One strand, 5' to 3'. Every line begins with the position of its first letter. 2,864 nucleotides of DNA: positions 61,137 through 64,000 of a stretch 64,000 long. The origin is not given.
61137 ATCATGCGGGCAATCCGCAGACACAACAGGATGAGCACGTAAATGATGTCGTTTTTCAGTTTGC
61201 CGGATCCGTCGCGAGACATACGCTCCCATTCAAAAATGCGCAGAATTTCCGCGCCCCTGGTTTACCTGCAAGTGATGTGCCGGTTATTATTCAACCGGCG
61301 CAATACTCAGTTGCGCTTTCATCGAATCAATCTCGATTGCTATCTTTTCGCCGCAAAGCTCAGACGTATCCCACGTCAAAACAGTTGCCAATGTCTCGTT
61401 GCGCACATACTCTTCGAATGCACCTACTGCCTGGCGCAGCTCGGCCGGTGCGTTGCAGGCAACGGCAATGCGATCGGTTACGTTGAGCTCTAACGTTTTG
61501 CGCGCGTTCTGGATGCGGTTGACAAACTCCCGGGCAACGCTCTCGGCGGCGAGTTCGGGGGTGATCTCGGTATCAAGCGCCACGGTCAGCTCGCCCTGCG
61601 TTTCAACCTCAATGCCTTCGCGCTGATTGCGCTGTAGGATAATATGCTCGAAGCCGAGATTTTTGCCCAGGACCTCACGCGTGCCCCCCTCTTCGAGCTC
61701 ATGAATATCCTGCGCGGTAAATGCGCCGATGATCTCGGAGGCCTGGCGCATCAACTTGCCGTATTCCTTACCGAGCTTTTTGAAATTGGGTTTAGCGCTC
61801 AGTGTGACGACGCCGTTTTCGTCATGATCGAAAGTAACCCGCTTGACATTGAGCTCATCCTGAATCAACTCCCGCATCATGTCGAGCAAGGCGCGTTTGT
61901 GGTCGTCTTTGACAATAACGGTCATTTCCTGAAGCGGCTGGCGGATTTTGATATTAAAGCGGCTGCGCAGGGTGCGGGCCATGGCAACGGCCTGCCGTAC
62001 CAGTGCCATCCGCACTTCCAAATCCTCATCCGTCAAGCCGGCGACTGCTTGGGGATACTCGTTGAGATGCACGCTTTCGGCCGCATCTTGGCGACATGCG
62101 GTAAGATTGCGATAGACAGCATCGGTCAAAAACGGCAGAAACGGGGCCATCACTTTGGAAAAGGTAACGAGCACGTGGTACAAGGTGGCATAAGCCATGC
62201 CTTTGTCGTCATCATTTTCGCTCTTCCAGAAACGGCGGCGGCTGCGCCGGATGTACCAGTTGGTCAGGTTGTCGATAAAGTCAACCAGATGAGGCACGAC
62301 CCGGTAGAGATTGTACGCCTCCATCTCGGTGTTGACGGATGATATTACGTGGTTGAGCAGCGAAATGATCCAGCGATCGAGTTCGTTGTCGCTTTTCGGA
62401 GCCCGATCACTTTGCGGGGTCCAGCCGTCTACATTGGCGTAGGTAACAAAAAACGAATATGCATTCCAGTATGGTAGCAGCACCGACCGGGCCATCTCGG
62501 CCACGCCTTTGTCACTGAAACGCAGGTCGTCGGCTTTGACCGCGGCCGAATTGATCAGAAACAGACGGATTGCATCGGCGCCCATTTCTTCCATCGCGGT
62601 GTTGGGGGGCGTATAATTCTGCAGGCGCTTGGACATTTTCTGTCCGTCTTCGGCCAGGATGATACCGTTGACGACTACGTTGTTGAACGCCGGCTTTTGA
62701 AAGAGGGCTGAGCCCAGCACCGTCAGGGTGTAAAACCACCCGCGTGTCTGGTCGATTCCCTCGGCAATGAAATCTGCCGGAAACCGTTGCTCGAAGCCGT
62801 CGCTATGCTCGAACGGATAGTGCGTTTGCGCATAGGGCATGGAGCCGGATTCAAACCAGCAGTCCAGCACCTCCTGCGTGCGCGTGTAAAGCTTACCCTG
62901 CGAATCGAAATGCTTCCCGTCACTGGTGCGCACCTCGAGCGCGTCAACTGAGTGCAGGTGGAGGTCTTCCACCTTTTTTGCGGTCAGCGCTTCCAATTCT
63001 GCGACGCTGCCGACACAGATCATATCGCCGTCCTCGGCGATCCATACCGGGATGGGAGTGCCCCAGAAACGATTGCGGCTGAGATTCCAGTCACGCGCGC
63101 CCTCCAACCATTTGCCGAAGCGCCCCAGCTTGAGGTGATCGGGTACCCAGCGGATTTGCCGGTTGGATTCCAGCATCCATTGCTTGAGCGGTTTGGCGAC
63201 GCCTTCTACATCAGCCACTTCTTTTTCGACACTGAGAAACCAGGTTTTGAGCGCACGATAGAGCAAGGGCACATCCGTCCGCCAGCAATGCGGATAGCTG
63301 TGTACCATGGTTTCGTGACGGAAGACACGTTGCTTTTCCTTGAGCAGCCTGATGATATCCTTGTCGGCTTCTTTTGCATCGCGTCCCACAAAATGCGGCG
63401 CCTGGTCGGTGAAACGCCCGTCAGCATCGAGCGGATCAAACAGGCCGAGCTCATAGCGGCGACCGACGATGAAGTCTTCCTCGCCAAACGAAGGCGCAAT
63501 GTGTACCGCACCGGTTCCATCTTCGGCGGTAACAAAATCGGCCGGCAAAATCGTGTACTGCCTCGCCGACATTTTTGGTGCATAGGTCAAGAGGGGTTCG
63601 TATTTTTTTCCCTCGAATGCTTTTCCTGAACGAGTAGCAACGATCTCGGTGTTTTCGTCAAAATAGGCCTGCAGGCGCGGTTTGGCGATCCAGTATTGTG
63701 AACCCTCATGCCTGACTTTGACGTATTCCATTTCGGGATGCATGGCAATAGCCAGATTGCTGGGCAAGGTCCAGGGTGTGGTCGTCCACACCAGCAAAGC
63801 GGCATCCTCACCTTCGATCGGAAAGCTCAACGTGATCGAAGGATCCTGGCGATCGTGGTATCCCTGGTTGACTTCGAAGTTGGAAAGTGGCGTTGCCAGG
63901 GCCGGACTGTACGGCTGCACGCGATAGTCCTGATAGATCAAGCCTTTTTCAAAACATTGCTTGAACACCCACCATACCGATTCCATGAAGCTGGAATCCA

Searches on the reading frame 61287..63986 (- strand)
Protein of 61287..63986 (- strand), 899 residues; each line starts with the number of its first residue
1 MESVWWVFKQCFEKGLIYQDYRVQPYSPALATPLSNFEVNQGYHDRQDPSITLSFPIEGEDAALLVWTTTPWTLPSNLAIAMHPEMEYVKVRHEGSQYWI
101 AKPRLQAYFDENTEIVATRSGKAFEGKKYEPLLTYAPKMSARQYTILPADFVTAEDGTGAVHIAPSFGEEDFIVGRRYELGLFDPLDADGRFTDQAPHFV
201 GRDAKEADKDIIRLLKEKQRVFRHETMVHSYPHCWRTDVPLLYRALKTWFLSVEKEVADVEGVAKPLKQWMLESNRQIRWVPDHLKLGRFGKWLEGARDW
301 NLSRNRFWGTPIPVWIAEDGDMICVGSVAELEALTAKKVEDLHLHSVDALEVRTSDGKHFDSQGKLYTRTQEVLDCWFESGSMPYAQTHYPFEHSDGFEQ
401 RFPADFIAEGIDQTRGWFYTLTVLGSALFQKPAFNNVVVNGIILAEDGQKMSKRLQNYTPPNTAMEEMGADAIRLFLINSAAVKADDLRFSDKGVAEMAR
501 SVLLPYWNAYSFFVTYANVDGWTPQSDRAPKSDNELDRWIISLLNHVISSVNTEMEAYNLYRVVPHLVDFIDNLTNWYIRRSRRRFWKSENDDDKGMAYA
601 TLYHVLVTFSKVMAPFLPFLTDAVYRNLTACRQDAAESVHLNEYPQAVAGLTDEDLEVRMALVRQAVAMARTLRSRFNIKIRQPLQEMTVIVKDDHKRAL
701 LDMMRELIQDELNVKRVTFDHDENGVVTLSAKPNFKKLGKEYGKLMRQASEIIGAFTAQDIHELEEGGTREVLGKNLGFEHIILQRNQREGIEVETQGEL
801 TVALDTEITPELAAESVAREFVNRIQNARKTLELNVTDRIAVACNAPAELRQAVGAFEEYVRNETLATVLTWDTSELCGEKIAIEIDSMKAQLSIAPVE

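Call 76: search_protein_families(library=pfam, proteins=[window:61287-63986:-], max_evalue=0.0001)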
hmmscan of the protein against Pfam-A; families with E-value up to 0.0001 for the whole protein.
window:61287-63986:- (899 aa): 4 families
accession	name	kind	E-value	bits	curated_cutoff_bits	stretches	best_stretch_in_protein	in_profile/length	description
PF00133.28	tRNA-synt_1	-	3.5e-81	273.5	22.7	1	1-485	140-410/414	tRNA synthetases class I (I, L, M and V)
PF19302.4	DUF5915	-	9.5e-53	179.1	27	1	706-895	2-192/195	Domain of unknown function (DUF5915)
PF08264.19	Anticodon_1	-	4e-33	114.8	25.1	1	537-687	1-146/148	Anticodon-binding domain of tRNA ligase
PF09334.17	tRNA-synt_1g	-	3e-08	33.3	20.1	0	418-499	299-375/391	tRNA synthetases class I (M)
